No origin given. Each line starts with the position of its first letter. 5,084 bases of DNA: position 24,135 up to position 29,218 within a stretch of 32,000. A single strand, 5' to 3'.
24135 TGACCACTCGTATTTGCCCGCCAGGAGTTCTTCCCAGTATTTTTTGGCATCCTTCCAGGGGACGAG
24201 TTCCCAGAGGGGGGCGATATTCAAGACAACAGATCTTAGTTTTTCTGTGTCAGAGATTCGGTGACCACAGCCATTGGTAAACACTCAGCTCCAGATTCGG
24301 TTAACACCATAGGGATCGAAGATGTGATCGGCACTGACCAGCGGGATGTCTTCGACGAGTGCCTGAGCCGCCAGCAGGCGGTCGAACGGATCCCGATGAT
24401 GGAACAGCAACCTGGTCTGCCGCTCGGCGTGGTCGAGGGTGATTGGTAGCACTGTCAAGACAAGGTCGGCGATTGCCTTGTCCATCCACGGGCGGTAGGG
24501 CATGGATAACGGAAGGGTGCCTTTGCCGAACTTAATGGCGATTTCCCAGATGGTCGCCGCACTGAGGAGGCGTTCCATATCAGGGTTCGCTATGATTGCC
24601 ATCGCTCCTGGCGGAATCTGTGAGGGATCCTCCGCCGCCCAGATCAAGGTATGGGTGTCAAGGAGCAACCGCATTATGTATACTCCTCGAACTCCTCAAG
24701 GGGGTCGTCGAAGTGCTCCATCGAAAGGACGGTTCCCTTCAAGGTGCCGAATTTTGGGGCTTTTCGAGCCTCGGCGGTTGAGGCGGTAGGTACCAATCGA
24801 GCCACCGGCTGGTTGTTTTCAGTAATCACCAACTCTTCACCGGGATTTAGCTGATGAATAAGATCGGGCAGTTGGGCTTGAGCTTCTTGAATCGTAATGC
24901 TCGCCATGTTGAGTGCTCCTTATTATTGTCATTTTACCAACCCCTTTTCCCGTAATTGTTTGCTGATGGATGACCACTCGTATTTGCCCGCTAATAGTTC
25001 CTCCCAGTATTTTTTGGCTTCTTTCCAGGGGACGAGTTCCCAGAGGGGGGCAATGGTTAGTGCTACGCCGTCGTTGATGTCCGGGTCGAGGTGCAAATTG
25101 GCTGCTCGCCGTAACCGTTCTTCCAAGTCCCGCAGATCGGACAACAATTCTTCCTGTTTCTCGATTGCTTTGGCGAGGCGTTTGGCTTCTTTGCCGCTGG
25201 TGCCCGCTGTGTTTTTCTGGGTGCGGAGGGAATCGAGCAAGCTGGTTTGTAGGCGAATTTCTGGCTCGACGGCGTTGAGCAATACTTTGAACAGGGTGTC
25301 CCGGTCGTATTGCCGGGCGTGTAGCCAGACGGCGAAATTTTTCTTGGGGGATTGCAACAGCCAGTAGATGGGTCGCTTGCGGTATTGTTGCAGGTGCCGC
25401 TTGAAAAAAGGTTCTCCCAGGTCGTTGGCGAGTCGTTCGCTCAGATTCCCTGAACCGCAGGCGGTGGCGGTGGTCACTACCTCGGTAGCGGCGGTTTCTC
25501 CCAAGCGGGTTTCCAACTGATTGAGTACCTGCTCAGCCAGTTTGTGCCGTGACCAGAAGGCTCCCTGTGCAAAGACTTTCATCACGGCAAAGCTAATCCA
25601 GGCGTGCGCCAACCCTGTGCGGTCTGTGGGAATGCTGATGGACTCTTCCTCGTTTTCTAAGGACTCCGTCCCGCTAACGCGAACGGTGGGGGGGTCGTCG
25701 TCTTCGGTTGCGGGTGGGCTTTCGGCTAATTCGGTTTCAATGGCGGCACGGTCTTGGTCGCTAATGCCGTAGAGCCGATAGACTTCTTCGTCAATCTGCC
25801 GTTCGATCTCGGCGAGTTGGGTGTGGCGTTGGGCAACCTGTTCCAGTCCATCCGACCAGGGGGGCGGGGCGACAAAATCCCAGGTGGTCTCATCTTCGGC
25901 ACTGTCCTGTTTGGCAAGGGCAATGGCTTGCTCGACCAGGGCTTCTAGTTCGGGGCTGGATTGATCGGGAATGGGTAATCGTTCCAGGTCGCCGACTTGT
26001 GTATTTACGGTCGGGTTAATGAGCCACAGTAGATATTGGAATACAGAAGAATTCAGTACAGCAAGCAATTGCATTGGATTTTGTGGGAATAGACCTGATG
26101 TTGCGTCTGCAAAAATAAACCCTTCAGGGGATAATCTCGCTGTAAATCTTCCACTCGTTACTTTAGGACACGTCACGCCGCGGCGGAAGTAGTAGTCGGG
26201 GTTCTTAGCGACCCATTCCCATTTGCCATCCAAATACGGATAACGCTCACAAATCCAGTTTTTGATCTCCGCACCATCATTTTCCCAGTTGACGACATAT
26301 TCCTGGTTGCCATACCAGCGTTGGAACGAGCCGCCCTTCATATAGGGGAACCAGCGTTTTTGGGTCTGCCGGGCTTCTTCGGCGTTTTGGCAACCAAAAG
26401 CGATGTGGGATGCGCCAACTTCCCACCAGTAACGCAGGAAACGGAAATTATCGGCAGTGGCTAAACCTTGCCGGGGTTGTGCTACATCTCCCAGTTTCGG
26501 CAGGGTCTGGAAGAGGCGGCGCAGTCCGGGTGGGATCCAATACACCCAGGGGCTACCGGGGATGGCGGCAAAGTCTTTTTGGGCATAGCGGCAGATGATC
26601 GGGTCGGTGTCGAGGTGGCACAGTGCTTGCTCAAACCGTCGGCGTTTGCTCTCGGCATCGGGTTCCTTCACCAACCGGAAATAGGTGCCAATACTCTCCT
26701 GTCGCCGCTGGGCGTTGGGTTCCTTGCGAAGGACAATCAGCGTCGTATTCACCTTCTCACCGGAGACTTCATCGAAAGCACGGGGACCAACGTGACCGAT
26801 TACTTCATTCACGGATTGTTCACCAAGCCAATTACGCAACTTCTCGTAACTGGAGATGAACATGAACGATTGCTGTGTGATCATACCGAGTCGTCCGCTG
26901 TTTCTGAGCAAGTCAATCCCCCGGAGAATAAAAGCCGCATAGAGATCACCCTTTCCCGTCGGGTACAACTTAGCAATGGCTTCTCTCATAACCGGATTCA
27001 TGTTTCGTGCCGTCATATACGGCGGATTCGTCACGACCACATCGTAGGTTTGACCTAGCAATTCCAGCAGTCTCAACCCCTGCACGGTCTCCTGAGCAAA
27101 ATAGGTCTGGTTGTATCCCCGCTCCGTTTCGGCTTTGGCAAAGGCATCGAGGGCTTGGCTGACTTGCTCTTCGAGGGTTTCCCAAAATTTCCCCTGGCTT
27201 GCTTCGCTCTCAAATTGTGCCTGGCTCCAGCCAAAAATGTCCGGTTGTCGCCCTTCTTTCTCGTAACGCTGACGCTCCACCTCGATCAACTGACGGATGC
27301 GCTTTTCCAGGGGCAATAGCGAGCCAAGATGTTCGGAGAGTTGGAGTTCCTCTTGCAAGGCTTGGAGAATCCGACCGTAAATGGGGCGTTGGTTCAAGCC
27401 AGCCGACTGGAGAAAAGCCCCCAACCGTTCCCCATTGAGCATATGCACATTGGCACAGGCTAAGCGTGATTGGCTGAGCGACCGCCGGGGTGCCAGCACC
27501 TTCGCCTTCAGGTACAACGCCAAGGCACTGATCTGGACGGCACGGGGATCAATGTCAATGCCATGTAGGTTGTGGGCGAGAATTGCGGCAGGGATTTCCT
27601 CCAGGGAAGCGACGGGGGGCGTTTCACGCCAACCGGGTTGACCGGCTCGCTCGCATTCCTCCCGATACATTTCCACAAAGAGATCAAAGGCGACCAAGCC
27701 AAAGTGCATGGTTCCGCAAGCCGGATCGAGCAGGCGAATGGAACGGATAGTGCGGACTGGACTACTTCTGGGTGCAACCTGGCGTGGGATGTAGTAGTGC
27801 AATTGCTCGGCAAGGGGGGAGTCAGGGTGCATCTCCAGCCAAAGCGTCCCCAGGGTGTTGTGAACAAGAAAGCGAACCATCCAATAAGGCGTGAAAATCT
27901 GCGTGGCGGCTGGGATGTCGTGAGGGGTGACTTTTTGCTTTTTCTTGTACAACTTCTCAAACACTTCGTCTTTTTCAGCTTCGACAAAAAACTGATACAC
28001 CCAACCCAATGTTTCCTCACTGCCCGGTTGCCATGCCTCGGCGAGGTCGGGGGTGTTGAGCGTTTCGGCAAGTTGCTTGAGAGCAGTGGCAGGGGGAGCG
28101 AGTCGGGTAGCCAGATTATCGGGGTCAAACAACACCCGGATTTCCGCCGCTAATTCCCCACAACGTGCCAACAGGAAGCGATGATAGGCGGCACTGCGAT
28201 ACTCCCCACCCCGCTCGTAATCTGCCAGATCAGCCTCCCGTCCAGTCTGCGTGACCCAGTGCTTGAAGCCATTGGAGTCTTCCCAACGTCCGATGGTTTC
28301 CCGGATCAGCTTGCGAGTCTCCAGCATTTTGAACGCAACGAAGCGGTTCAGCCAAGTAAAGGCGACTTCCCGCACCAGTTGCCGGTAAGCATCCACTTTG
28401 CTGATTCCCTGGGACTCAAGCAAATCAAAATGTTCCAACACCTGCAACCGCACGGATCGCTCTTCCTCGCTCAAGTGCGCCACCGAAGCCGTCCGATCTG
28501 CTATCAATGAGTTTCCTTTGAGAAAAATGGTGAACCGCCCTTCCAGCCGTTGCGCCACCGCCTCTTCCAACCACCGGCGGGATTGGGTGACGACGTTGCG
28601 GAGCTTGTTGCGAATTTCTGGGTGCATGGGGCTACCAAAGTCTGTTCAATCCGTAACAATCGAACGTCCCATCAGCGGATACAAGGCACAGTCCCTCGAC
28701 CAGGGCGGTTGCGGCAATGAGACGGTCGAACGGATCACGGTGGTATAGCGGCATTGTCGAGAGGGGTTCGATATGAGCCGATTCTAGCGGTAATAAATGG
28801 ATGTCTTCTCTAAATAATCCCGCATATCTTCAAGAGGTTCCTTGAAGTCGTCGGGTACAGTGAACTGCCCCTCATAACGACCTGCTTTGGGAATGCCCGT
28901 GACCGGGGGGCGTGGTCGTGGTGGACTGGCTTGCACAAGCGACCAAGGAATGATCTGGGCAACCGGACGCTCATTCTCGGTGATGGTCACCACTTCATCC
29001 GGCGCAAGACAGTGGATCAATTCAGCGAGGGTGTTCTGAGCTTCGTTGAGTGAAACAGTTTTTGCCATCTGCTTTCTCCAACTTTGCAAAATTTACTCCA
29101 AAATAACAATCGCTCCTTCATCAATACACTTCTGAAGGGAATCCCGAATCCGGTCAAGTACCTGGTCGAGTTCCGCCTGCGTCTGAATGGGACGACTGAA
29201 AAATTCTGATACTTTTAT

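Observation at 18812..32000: Type 1 BREX operon with PIN/Phd toxin-antitoxin cassettes inserted at both internal gene junctions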

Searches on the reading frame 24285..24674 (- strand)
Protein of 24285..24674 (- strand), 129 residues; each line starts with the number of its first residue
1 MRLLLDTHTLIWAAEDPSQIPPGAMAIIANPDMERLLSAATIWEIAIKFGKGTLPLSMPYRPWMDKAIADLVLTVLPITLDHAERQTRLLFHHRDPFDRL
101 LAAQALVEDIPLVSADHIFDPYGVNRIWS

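Call 4: search_protein_families(library=pfam, proteins=[window:24285-24674:-], max_evalue=0.01)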
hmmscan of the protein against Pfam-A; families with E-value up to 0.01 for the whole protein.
window:24285-24674:- (129 aa): 1 family
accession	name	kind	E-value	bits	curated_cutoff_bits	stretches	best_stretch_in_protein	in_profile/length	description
PF01850.27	PIN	-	9.3e-10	39.6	23.6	1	4-120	2-115/120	PIN domain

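Call 9: search_protein_families(library=padloc, proteins=[window:24285-24674:-], max_evalue=0.001)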
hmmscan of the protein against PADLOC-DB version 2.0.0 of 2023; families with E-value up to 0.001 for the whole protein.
window:24285-24674:- (129 aa): 0 families

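Call 20: search_protein_families(library=pfam, proteins=[window:24285-24674:-], max_evalue=0.01)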
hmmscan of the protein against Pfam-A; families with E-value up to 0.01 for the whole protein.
window:24285-24674:- (129 aa): 1 family
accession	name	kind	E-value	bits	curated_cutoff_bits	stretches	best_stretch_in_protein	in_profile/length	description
PF01850.27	PIN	-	9.3e-10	39.6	23.6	1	4-120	2-115/120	PIN domain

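Call 29: find_related_loci(query=A2, collection=metagenome_contigs, flank=6000)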
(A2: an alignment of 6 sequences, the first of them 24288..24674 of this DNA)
Query A2 (129 aa) in metagenome_contigs; peptide patterns used: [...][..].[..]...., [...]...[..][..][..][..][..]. (x = any residue, [..] = any of these).
600 stretches matched a pattern (row limit reached: there are more); 560 encode a relative of the query (tblastn E <= 1e-3); the best 80 are kept; 80 distinct loci.
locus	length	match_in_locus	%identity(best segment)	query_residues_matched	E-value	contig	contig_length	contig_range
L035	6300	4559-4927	59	6-128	4e-46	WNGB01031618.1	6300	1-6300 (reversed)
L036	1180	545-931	61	1-129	4e-48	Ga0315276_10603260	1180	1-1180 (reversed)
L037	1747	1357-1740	57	1-128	2e-45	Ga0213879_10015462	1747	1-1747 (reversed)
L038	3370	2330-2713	52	1-128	2e-41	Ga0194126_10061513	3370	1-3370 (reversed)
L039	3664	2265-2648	52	1-128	4e-41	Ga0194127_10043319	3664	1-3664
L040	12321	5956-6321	51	7-128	4e-41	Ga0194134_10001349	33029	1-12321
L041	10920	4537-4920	51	1-128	6e-37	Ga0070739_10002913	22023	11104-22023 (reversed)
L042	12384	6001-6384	49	1-128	2e-36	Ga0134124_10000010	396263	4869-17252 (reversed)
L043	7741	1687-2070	45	1-128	3e-33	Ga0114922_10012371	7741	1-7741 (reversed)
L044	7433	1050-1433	45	1-128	2e-33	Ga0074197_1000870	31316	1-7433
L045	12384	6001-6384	46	1-128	1e-33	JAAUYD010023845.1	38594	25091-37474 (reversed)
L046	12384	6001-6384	48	1-128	6e-33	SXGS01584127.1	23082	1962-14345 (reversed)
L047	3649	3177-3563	44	1-128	4e-32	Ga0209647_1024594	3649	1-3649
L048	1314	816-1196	45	1-128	2e-32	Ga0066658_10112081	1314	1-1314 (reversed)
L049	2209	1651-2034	43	1-128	1e-31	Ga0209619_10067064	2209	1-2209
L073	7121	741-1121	44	3-129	3e-29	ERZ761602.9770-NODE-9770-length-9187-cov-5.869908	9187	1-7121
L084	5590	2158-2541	44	1-128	5e-28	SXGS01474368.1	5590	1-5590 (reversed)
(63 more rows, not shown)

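Call 40: search_protein_families(library=ncbifam, proteins=[window:24285-24674:-], max_evalue=0.001)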
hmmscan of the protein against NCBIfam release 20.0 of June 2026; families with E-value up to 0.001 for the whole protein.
window:24285-24674:- (129 aa): 0 families

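Call 41: search_solved_structures(query=window:24285-24674:-, max_evalue=0.01)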
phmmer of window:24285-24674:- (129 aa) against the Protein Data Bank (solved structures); distinct sequences matched with E-value up to 0.01: 0.

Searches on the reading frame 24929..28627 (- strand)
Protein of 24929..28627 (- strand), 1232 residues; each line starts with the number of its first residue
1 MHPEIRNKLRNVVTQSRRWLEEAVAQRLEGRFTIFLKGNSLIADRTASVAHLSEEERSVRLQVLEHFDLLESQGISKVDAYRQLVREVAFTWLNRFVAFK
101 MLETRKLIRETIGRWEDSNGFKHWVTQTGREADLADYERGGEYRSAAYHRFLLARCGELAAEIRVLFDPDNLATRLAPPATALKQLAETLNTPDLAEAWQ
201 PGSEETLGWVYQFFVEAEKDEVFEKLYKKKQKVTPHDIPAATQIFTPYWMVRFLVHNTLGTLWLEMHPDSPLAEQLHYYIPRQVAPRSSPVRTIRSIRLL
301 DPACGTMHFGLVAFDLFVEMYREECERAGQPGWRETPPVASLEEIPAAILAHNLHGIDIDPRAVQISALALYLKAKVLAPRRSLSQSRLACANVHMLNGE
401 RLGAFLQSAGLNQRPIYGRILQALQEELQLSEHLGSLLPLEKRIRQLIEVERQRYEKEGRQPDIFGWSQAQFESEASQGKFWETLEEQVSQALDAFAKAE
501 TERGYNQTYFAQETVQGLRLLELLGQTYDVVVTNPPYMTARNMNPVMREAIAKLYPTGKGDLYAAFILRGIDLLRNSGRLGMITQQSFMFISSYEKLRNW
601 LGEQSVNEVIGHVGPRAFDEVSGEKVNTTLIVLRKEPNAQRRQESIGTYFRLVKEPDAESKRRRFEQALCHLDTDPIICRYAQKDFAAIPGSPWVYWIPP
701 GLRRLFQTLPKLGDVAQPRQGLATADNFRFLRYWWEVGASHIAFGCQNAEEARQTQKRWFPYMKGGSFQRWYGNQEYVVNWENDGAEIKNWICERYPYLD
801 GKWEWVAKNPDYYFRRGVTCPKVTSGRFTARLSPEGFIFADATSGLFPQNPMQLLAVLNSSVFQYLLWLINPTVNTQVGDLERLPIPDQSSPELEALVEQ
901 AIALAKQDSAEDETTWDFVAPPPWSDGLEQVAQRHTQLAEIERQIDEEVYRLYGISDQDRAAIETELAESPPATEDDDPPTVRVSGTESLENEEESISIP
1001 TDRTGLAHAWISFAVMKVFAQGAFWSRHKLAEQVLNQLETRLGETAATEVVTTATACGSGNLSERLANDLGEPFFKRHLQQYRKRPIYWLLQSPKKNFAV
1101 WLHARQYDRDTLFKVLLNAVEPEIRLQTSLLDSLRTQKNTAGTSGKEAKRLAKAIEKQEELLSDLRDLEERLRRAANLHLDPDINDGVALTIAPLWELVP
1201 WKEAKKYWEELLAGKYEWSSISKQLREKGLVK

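Call 4: search_protein_families(library=pfam, proteins=[window:24929-28627:-], max_evalue=0.01)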
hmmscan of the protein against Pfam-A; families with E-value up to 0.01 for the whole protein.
window:24929-28627:- (1232 aa): 4 families
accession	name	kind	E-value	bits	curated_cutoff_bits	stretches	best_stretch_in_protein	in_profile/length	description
PF07669.17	Eco57I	-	6.8e-28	98.3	25.3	1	352-610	1-163/171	Eco57I restriction-modification methylase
PF02384.22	N6_Mtase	-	1.9e-07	31.2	20.4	1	526-643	124-238/311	N-6 DNA Methylase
PF20473.4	MmeI_Mtase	-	4.8e-06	26.4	27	1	293-374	17-85/259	MmeI, DNA-methyltransferase domain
PF15134.11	CEP15-like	-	0.009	16.4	27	0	1130-1215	25-105/110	Centrosomal protein 15-like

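Call 9: search_protein_families(library=padloc, proteins=[window:24929-28627:-], max_evalue=0.001)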
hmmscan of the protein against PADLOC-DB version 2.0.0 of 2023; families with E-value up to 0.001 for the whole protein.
window:24929-28627:- (1232 aa): 55 families (the best 25 are shown)
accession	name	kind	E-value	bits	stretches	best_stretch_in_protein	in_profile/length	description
PDLC02521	PglX|PglXI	-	1.5e-210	700.1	2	7-957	4-915/1174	PglX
PDLC03600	REase_MTase_IIG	-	1.4e-187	624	2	7-937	4-893/1205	Type IIG restriction enzyme-methyltransferase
PDLC02527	PglX|PglXI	-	1.1e-173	577.9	2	4-991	6-1003/1332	PglX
PDLC02523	PglX|PglXI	-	5.8e-140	466.4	3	272-927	305-945/1428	PglX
PDLC02524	PglX|PglXI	-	1.1e-119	399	2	512-920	282-676/722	PglX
PDLC02641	DrmMI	-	1.3e-104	349.2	3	521-919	473-853/1161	DrmMI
PDLC02525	PglX|PglXI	-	3e-97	324.7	2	62-445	45-417/607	PglX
PDLC02522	PglX|PglXI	-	1.6e-91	305.7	3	515-933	591-986/1218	PglX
PDLC02516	PglX|PglXI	-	3.7e-91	304.6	2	648-921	3-270/593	PglX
PDLC02518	PglX|PglXI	-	1.7e-89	299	2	272-904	284-871/1412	PglX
PDLC02519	PglX|PglXI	-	8.1e-85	283.4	1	42-886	28-834/1241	PglX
PDLC02526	PglX|PglXI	-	9.1e-85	283.4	1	4-599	4-604/640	PglX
PDLC02517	PglX|PglXI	-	1.1e-76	256.9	2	523-919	10-389/707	PglX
PDLC02532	PglX|PglXI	-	8.3e-69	230.5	2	683-966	33-316/682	PglX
PDLC02528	PglX|PglXI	-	2.9e-63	212.1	4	487-886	434-794/1125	PglX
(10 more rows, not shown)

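Call 40: search_protein_families(library=ncbifam, proteins=[window:24929-28627:-], max_evalue=0.001)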
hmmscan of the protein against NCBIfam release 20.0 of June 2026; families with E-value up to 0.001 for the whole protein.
window:24929-28627:- (1232 aa): 6 families
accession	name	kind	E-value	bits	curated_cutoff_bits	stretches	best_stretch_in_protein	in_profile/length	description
NF033452.1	BREX_1_MTaseX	exception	1.8e-253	844.2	500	2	9-969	1-956/1210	BREX-1 system adenine-specific DNA-methyltransferase PglX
NF033455.1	BREX_6_MTaseX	exception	2.3e-159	532.3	900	3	273-923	304-937/1319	BREX-6 system adenine-specific DNA-methyltransferase PglX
NF033454.1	BREX_5_MTaseX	exception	1.9e-95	320.7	900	3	272-902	278-857/1404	BREX-5 system adenine-specific DNA-methyltransferase PglX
NF033451.1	BREX_2_MTaseX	equivalog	2.7e-13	48.6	400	2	498-648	331-480/1185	BREX-2 system adenine-specific DNA-methyltransferase PglX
NF047738.1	antiphage_MADS2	equivalog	1.7e-05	23.3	720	0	298-375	334-409/654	methylation-associated defense system DNA methyltransferase MAD2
TIGR02987.1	met_A_Alw26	exception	0.00031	19.6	353.5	0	502-540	88-125/523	Alw26I/Eco31I/Esp3I family type II restriction adenine-specific DNA-methyltransferase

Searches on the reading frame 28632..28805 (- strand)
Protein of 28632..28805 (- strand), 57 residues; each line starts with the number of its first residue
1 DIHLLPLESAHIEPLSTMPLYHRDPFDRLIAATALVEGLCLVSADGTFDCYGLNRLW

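Call 4: search_protein_families(library=pfam, proteins=[window:28632-28805:-], max_evalue=0.01)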
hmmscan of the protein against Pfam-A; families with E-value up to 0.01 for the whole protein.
window:28632-28805:- (57 aa): 1 family
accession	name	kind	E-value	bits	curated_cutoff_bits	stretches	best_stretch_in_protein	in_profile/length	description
PF01850.27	PIN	-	0.00039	21.5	23.6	1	3-49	68-115/120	PIN domain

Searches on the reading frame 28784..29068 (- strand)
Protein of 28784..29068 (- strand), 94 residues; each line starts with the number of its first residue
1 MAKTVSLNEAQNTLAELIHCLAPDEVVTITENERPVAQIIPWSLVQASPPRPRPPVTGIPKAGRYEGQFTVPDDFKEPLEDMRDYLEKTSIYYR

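Call 4: search_protein_families(library=pfam, proteins=[window:28784-29068:-], max_evalue=0.01)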
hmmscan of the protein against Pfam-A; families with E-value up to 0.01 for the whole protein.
window:28784-29068:- (94 aa): 2 families
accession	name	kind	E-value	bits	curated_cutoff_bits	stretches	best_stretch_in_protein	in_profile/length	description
PF10047.15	DUF2281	-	0.00048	21.1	26.5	1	57-85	38-64/64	Protein of unknown function (DUF2281)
PF02604.26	PhdYeFM_antitox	-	0.00071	19.7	29.8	1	3-41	2-41/74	Antitoxin Phd_YefM, type II toxin-antitoxin system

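Call 9: search_protein_families(library=padloc, proteins=[window:28784-29068:-], max_evalue=0.001)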
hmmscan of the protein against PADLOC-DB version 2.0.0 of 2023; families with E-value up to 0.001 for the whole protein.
window:28784-29068:- (94 aa): 0 families

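Call 40: search_protein_families(library=ncbifam, proteins=[window:28784-29068:-], max_evalue=0.001)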
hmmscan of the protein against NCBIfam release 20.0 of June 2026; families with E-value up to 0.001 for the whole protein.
window:28784-29068:- (94 aa): 2 families
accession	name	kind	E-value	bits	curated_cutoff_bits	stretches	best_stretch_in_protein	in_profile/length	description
NF050009.1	TA_VapB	equivalog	1.1e-06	29.1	60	1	60-85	39-64/65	type II toxin-antitoxin system VapB family antitoxin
TIGR01552.1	phd_fam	subfamily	0.00086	18.6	20.8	0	4-42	1-39/53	type II toxin-antitoxin system prevent-host-death family antitoxin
